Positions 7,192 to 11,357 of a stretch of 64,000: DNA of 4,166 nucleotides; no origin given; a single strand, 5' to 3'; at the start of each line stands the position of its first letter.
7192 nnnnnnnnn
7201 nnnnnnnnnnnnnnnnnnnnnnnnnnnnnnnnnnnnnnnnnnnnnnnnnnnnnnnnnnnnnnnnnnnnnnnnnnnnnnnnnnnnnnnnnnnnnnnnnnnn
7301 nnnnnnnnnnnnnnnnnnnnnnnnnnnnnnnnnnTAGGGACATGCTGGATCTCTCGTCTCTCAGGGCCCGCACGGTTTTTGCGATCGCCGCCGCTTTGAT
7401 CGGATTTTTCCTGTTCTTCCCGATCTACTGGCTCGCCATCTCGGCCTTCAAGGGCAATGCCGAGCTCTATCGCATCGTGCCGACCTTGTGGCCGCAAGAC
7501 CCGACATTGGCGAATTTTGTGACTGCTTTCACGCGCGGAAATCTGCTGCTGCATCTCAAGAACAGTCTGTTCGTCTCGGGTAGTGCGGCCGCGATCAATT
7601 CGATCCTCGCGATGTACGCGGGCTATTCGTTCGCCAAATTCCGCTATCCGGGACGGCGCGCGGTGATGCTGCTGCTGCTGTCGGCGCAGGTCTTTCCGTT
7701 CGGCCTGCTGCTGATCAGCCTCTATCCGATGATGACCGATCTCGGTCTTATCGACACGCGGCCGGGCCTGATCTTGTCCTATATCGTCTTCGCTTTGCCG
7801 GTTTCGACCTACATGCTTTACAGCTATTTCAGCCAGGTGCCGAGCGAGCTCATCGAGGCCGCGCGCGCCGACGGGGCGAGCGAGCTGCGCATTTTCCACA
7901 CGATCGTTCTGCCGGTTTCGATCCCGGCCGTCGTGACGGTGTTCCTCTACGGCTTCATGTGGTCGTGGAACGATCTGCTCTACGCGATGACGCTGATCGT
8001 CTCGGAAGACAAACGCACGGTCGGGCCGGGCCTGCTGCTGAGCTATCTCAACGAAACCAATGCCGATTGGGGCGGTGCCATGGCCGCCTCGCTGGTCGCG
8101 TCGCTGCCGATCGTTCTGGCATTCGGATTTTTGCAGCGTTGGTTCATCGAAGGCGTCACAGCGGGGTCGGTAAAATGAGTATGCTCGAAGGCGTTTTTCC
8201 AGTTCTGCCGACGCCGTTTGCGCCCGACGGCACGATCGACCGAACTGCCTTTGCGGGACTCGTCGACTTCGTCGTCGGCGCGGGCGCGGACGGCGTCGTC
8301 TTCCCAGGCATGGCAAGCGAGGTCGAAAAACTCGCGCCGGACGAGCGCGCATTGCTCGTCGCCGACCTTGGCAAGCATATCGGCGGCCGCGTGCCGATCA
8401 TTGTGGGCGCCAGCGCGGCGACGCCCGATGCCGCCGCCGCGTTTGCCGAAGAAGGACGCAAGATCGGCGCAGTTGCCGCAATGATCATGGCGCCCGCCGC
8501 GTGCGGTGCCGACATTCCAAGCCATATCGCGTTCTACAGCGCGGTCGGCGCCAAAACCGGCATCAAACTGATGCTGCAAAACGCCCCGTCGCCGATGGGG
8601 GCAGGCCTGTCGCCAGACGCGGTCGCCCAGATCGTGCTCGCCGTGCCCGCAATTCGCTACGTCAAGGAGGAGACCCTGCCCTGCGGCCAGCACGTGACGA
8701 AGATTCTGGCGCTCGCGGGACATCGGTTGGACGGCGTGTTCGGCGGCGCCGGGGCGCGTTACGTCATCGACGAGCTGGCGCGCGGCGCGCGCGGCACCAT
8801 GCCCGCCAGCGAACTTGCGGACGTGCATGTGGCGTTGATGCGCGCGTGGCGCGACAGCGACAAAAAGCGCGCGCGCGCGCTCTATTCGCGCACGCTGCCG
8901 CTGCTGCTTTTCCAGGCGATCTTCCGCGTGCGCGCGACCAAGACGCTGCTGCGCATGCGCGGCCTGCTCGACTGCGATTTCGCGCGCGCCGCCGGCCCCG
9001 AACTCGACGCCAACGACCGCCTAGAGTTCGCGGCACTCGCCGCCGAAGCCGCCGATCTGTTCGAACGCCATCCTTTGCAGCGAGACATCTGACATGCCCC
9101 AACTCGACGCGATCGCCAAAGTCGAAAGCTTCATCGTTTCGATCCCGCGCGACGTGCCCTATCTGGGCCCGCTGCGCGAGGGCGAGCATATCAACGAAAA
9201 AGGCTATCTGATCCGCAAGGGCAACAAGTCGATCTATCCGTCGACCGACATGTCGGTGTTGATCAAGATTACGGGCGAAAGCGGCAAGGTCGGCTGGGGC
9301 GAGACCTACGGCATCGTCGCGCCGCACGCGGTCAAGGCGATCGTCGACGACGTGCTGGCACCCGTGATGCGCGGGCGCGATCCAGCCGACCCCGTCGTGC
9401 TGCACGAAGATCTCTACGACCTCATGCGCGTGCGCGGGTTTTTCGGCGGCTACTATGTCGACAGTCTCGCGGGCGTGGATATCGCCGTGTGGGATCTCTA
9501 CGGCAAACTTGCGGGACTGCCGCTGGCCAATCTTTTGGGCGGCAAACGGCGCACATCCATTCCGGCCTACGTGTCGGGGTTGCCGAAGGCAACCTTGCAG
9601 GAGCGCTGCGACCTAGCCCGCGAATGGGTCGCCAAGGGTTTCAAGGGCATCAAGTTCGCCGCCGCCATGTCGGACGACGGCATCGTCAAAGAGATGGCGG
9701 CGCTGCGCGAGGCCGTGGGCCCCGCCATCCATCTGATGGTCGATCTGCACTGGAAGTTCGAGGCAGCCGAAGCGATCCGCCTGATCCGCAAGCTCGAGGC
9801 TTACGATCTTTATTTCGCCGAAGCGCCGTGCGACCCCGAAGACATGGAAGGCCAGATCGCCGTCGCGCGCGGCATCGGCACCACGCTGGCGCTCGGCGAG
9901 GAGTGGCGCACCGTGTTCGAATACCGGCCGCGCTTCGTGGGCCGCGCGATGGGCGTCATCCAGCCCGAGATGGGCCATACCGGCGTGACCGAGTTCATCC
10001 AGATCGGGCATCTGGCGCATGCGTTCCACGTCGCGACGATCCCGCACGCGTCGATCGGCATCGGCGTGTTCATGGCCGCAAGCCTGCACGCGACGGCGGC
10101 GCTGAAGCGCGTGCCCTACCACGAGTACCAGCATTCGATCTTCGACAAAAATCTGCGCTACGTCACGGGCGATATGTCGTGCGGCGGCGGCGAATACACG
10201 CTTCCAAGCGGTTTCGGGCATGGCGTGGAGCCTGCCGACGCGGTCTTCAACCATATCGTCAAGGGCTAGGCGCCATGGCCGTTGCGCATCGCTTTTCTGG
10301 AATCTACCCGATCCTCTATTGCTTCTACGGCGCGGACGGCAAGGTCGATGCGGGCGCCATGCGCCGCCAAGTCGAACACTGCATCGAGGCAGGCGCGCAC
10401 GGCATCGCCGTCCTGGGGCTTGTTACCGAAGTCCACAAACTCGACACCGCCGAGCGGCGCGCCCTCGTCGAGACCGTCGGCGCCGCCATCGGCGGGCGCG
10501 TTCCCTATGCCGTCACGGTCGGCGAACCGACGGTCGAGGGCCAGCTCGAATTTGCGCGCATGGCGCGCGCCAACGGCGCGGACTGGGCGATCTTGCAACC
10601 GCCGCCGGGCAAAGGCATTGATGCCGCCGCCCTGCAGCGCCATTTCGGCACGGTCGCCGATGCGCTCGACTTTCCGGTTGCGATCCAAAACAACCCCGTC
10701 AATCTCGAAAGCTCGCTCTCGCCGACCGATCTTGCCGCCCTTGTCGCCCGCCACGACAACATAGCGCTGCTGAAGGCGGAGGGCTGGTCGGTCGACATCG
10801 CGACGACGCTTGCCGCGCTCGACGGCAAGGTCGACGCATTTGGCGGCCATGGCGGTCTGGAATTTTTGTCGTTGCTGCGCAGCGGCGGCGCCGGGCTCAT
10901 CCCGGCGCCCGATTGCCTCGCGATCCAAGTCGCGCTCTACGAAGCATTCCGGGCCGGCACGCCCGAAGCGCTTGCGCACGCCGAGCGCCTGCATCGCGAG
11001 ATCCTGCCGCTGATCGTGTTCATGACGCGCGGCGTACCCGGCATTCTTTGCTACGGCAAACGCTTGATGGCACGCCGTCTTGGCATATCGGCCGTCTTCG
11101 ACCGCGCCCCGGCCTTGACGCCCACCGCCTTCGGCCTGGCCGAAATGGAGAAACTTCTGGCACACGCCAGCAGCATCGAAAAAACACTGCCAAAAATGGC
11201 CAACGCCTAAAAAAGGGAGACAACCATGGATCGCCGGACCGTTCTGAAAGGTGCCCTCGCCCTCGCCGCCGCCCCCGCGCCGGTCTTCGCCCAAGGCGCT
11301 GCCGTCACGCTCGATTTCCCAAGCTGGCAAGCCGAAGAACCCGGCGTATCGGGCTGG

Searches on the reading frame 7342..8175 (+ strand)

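Call 10: search_protein_families(library=pfam, proteins=[window:7342-8175:+], max_evalue=0.00001)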
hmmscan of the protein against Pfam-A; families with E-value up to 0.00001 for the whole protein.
window:7342-8175:+ (278 aa): 1 family
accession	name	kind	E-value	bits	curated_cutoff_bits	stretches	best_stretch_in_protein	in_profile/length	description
PF00528.27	BPD_transp_1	-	6.3e-19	68.9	26.4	1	90-269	5-179/184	Binding-protein-dependent transport system inner membrane component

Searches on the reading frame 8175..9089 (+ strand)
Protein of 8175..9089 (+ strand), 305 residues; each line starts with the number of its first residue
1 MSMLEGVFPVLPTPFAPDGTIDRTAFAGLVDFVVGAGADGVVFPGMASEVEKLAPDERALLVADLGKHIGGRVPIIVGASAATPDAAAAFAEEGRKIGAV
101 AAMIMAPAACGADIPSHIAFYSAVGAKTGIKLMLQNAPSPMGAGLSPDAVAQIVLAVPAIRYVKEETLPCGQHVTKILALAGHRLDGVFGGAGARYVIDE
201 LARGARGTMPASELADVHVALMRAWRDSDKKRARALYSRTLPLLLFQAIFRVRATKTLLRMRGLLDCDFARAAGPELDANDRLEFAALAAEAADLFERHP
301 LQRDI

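Call 10: search_protein_families(library=pfam, proteins=[window:8175-9089:+], max_evalue=0.00001)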
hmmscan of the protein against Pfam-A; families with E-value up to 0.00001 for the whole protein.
window:8175-9089:+ (305 aa): 1 family
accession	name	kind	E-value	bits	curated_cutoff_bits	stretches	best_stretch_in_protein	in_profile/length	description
PF00701.28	DHDPS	-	5.5e-26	91.4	22.1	1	4-288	2-285/289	Dihydrodipicolinate synthetase family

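Call 11: search_protein_families(library=ncbifam, proteins=[window:8175-9089:+], max_evalue=0.00001)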
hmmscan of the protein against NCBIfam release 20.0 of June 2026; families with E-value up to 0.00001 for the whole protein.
window:8175-9089:+ (305 aa): 5 families
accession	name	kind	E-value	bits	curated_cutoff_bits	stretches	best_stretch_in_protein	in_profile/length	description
TIGR02313.1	HpaI-NOT-DapA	exception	3.9e-23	81.7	396.7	1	5-279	2-277/294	2,4-dihydroxyhept-2-ene-1,7-dioic acid aldolase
TIGR00674.1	dapA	equivalog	7.1e-21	74.3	206.15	1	9-267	4-261/286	4-hydroxy-tetrahydrodipicolinate synthase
NF002958.0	PRK03620.1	subfamily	3.7e-10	39.1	278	1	8-160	17-162/307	5-dehydro-4-deoxyglucarate dehydratase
NF003164.0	PRK04147.1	equivalog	2.2e-08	33.7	281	1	3-162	3-162/294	N-acetylneuraminate lyase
TIGR03249.1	KdgD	equivalog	3.6e-08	32.9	373.95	1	8-165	15-166/299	5-dehydro-4-deoxyglucarate dehydratase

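Call 13: search_solved_structures(query=window:8175-9089:+, max_evalue=1e-10)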
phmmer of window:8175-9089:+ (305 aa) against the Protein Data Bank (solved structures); distinct sequences matched with E-value up to 1e-10: 34.
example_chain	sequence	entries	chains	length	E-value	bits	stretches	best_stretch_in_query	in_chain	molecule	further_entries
3fkk_A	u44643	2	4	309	9.2e-34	120.3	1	5-291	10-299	L-2-keto-3-deoxyarabonate dehydratase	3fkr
7c0c_A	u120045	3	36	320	9.9e-34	120.2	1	5-291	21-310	L-2-keto-3-deoxyarabonate dehydratase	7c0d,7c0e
3dz1_A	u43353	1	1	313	1e-19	74.3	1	5-291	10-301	Dihydrodipicolinate synthase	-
3n2x_A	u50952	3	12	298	2.1e-19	73.2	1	3-241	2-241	Uncharacterized protein yagE | YagE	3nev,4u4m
2v8z_A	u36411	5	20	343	2.7e-19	72.9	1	3-241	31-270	YAGE | Probable 2-keto-3-deoxy-galactonate aldolase YagE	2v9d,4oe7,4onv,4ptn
3na8_A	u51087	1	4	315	3.1e-18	69.4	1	4-251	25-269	putative dihydrodipicolinate synthetase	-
4icn_A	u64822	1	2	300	5.3e-17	65.3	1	3-170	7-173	DIHYDRODIPICOLINATE SYNTHASE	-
4pfm_A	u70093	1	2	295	6.3e-17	65.1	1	3-170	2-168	4-hydroxy-tetrahydrodipicolinate synthase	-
6mqh_A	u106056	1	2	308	1.5e-15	60.5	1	4-243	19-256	4-hydroxy-tetrahydrodipicolinate synthase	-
4i7u_A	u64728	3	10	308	1e-14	57.8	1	3-167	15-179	Dihydrodipicolinate synthase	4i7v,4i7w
3flu_A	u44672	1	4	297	4e-14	55.9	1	2-243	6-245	Dihydrodipicolinate synthase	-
6t3t_B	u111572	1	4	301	4.4e-14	55.8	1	4-275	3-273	4-hydroxy-tetrahydrodipicolinate synthase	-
3qze_A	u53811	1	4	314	1.1e-13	54.5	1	2-247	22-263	Dihydrodipicolinate synthase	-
2rfg_A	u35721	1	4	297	1.6e-13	54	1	6-172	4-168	Dihydrodipicolinate synthase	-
6p90_A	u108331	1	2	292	3e-13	53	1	3-247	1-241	4-hydroxy-tetrahydrodipicolinate synthase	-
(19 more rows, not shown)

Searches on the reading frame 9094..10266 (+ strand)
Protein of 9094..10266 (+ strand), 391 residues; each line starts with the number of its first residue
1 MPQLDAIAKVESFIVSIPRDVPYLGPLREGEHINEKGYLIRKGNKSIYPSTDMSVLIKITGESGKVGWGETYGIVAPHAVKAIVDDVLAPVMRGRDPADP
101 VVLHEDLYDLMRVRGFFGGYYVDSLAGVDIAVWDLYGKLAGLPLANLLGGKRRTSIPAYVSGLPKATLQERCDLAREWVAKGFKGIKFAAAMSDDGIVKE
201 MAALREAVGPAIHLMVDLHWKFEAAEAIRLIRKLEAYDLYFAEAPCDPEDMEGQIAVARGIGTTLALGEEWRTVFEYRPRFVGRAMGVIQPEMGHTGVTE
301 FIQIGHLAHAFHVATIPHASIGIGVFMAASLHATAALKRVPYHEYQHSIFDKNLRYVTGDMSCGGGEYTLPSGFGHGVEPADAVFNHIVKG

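Call 10: search_protein_families(library=pfam, proteins=[window:9094-10266:+], max_evalue=0.00001)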
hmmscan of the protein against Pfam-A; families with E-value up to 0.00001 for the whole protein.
window:9094-10266:+ (391 aa): 2 families
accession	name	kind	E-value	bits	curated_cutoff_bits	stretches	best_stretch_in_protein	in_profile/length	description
PF13378.12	MR_MLE_C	-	2.9e-45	155.1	29.4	1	173-382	4-217/219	Enolase C-terminal domain-like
PF02746.21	MR_MLE_N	-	6.7e-12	46.1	22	1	52-149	26-117/117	Mandelate racemase / muconate lactonizing enzyme, N-terminal domain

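Call 11: search_protein_families(library=ncbifam, proteins=[window:9094-10266:+], max_evalue=0.00001)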
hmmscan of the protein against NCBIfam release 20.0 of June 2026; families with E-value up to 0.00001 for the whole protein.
window:9094-10266:+ (391 aa): 10 families
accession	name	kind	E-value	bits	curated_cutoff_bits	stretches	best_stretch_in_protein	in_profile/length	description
NF010624.0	PRK14017.1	equivalog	3.3e-46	158.1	311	1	54-349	15-315/382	galactonate dehydratase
NF040790.2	glucon_galact_dh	equivalog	1.4e-39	136.1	750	1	49-384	20-365/390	bifunctional D-gluconate/D-galactonate dehydratase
NF040866.1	AraD_Arch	equivalog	8.3e-39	133.6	650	1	55-385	35-366/372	arabinonate dehydratase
NF047820.1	TalGalacDh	equivalog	1e-37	130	500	1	51-362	34-345/371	L-talarate/galactarate dehydratase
NF043051.1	ManoateDhtManD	equivalog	7.2e-34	117.3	550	2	199-379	193-374/403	D-mannonate dehydratase ManD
NF011654.0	PRK15072.1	subfamily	1.8e-32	112.7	430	2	198-364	193-367/404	D-galactonate dehydratase family protein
NF011968.0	PRK15440.1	equivalog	9.2e-30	103.8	393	1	54-345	59-340/395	L-rhamnonate dehydratase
TIGR02534.1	mucon_cyclo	subfamily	5.1e-18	65.3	334.95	1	54-379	29-356/368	muconate/chloromuconate family cycloisomerase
NF043002.1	HProlDhtase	equivalog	8e-14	51.3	500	1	58-363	43-332/366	cis-3-hydroxy-L-proline dehydratase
TIGR01928.1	menC_lowGC_arch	equivalog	1.3e-10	40.8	200.65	1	55-274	24-236/325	o-succinylbenzoate synthase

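Call 12: search_solved_structures(query=window:9094-10266:+, max_evalue=1e-20)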
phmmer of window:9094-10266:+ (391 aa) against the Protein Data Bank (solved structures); distinct sequences matched with E-value up to 1e-20: 58.
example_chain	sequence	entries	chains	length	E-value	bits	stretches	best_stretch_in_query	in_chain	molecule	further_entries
2ppg_A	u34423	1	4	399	1.9e-146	491.4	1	4-382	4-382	Putative isomerase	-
4h1z_A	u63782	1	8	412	2.5e-146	491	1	5-382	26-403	Enolase Q92Zs5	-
2nql_A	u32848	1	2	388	5.4e-126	424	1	6-386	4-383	Isomerase/lactonizing enzyme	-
4dn1_A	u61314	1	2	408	6.1e-126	423.9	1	6-386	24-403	Isomerase/lactonizing enzyme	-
5olc_A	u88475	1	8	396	1.1e-35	126.7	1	54-345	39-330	Galactonate dehydratase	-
4ggb_A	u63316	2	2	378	5.1e-34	121.2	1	54-343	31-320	Putative uncharacterized protein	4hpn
3rcy_A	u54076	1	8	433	4.7e-32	114.7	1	55-384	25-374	Mandelate racemase/muconate lactonizing enzyme-like protein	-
2poz_A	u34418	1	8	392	3.2e-31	112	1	54-377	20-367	Putative dehydratase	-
2qq6_A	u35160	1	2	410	7.9e-31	110.7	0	194-387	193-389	Mandelate racemase/muconate lactonizing enzyme-like protein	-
3ozm_A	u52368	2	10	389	9.2e-31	110.5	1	54-387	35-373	Putative mandelate racemase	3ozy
3bjs_A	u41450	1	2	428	9.3e-31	110.5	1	54-386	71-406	Mandelate racemase/muconate lactonizing enzyme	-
3h12_A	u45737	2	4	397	9.8e-31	110.4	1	54-387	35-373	mandelate racemase | Putative mandelate racemase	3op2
3t4w_A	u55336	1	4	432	3.9e-30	108.4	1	55-384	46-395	Mandelate racemase/muconate lactonizing enzyme family protein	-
3tji_A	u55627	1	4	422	7.6e-30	107.5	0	53-187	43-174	Mandelate racemase/muconate lactonizing enzyme, N-terminal domain protein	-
5xd7_A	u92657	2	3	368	1.7e-29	106.3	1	57-346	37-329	3,6-anhydro-alpha-L-galactonate cycloisomerase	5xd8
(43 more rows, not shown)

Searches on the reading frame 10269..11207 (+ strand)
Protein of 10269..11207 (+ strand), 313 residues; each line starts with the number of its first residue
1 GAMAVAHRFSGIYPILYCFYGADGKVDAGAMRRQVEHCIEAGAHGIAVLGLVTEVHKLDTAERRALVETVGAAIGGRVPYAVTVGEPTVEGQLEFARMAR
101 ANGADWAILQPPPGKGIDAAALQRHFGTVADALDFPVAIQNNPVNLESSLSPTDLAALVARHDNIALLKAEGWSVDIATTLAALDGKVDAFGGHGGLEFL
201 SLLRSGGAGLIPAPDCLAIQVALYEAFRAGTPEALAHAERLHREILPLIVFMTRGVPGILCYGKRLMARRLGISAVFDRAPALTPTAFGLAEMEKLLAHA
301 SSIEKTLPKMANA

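Call 60: search_protein_families(library=pfam, proteins=[window:10269-11207:+], max_evalue=0.00001)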
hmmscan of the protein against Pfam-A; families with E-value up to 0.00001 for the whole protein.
window:10269-11207:+ (313 aa): 1 family
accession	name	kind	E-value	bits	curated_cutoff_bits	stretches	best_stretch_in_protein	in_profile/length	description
PF00701.28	DHDPS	-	5.2e-21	75.1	22.1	1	9-251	2-242/289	Dihydrodipicolinate synthetase family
